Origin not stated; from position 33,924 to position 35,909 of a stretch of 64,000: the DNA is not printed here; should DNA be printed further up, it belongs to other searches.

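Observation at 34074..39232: Translationally coupled Ser/Thr kinase-WD40 and FHA-adenylate-cyclase pair with non-canonical cyclase specificity residues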

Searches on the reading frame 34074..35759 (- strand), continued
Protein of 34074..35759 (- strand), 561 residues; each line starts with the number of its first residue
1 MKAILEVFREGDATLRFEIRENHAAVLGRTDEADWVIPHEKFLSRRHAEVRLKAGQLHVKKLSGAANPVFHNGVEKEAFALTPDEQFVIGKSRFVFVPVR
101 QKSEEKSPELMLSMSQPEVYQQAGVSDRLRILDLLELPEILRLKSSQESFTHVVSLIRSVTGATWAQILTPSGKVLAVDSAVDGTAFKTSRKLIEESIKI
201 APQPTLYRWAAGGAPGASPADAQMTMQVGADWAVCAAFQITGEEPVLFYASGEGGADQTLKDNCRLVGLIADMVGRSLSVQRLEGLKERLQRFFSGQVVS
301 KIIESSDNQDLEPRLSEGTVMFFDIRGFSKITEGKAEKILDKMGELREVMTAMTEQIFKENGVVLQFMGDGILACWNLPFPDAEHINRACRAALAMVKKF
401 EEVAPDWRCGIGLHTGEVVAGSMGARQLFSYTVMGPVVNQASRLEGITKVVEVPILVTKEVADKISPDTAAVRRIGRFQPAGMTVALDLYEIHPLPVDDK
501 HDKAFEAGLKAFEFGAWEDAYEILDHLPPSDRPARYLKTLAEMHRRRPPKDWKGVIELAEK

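Call 23: predict_structure(alignment_id=A1)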
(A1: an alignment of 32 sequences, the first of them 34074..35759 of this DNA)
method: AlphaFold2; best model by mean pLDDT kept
length: 561 residues; sequences in the alignment: 32
mean_pLDDT: 85.4   pTM: 0.59
mean pLDDT of the five models: 85.4, 82.8, 82.3, 81.6, 81.5
residues with pLDDT >= 90: 274; 70-90: 231; 50-70: 40; < 50: 16
segments of 3 or more residues with pLDDT < 50: 101-103, 213-225
pLDDT, mean of each block of 10 residues (from residue 1): 85 86 92 91 94 93 92 94 92 86 61 80 57 71 81 89 90 86 70 87 86 42 49 89 86 85 88 84 76 77 76 90 89 71 89 95 90 93 95 97 93 95 70 89 93 95 95 94 91 90 94 95 93 94 91 88 58
secondary structure, 60 per line:
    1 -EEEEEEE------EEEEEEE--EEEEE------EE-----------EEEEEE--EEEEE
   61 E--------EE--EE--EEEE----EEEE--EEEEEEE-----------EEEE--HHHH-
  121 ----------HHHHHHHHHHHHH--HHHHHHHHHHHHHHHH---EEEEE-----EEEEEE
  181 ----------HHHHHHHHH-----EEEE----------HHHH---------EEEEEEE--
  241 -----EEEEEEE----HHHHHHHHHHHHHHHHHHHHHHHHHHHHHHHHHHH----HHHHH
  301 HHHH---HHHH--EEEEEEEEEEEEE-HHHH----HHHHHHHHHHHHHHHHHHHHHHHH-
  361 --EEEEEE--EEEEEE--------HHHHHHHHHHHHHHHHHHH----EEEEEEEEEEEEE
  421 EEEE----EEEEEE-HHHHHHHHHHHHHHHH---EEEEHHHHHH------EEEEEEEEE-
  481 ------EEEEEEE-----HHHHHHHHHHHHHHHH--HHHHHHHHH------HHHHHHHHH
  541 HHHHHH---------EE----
elements in order: E2-8 E15-21 E24-28 E48-53 E56-61 E78-81 E86-89 E92-98 E110-113 H116-119 H131-143 H146-161 E165-169 E175-180 H191-199 E205-208 H219-222 E232-238 E246-252 H257-291 H296-304 H308-311 E314-326 H328-331 H336-359 E363-368 E371-376 H385-403 E408-424 E429-434 H436-451 E455-458 H459-464 E471-479 E487-493 H499-514 H517-525 H532-546

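Call 27: fold_search(model_id=the predicted structure, library=pdb)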
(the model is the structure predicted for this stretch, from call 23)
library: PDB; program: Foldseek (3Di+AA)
matches with E <= 10: 1244; with E <= 0.001: 342
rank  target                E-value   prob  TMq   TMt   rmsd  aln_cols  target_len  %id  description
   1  6fht_A                2.2e-15  1.00  0.34  0.27  10.8       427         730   18  Crystal structure of an artificial phytochrome regulated adenylate/guanylate cyclase in its dark adapted Pr form (released 2018-04-18)
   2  6fht_B                3.2e-15  1.00  0.34  0.26  11.6       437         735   18  Crystal structure of an artificial phytochrome regulated adenylate/guanylate cyclase in its dark adapted Pr form (released 2018-04-18)
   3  4yut_A                5.6e-14  1.00  0.33  0.52  11.5       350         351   19  Crystal structure of photoactivated adenylyl cyclase of a cyanobacteriaOscillatoria acuminata in orthorhombic form (released 2016-06-01)
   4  4yus                  6.2e-14  1.00  0.33  0.52  10.6       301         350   20  Crystal structure of photoactivated adenylyl cyclase of a cyanobacteriaOscillatoria acuminata in hexagonal form (released 2016-06-01)
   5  8qfg                  7.2e-14  1.00  0.35  0.57  10.2       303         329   19  Cryogenic crystal structure of the Photoactivated Adenylate Cyclase OaPAC after 5 seconds of blue light illumination (released 2023-11-01)
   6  8qfi                  7.6e-14  1.00  0.34  0.55  10.2       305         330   20  Room temperature crystal structure of the Photoactivated Adenylate Cyclase OaPAC after blue light excitation at 1.8 us d (released 2023-11-01)
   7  5mbj_B                1.3e-13  1.00  0.34  0.55  10.2       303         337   19  Structure of a bacterial light-regulated adenylyl cyclase (released 2017-04-05)
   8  5m2a_A                1.4e-13  1.00  0.34  0.54   9.6       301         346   18  Structure of a bacterial light-regulated adenylyl cylcase (released 2017-04-05)
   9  5mbj_A                1.9e-13  1.00  0.34  0.54   9.9       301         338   19  Structure of a bacterial light-regulated adenylyl cyclase (released 2017-04-05)
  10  5mbh                  1.9e-13  1.00  0.34  0.54   9.8       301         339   19  Structure of a bacterial light-regulated adenylyl cyclase (released 2017-04-05)
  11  5mbd_B                2.0e-13  1.00  0.34  0.54   9.4       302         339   18  Structure of a bacterial light-regulated adenylyl cylcase (released 2017-04-05)
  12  5m27_A                2.3e-13  1.00  0.34  0.55   9.6       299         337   18  Structure of a bacterial light-regulated adenylyl cylcase (released 2017-04-05)
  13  5mbe_B                2.4e-13  1.00  0.33  0.54   9.8       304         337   18  Structure of a bacterial light-regulated adenylyl cylcase (released 2017-04-05)
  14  5mbc_A                2.5e-13  1.00  0.34  0.53   9.8       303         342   18  Structure of a bacterial light-regulated adenylyl cylcase (released 2017-04-05)
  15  5nby                  3.8e-13  1.00  0.34  0.55   9.5       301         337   18  Structure of a bacterial light-regulated adenylyl cylcase (released 2017-04-05)
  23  1wc1_C                1.4e-12  1.00  0.30  0.84   2.4       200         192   27  Soluble adenylyl cyclase CyaC from S. platensis in complex with Rp- ATPalphaS (released 2004-12-20)
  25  3r5g_A                1.5e-12  1.00  0.31  0.85   2.3       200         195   26  Crystal structure of the adenylyl cyclase CyaB from P. aeruginosa (released 2012-01-11)
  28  1wc1_A                2.8e-12  1.00  0.30  0.82   2.4       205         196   25  Soluble adenylyl cyclase CyaC from S. platensis in complex with Rp- ATPalphaS (released 2004-12-20)
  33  3r5g_B                3.2e-12  1.00  0.30  0.83   2.4       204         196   25  Crystal structure of the adenylyl cyclase CyaB from P. aeruginosa (released 2012-01-11)
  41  1wc1_B                1.0e-11  1.00  0.30  0.82   2.4       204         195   25  Soluble adenylyl cyclase CyaC from S. platensis in complex with Rp- ATPalphaS (released 2004-12-20)
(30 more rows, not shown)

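Call 41: find_encoding_contigs(protein=P0001, flank=3000, max_places=2)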
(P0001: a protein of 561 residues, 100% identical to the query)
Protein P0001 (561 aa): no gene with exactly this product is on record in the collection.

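Call 62: search_protein_families(library=padloc, proteins=[window:34074-35759:-], max_evalue=0.001)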
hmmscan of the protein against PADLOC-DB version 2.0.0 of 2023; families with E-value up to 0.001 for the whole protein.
window:34074-35759:- (561 aa): 5 families
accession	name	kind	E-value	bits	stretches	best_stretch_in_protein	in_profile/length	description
PDLC00734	PycC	-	7.9e-23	79.1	1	276-446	146-322/374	Pycsar cyclase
PDLC02367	PycC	-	3.5e-08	31.1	1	317-468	43-195/226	-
PDLC00765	PycC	-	7.2e-08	29.9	1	314-469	254-416/477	Pycsar cyclase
PDLC02369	PycC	-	6.3e-05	20.6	1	314-471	43-197/248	-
PDLC00766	PycC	-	0.00042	17.8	0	316-468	43-198/232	Pycsar cyclase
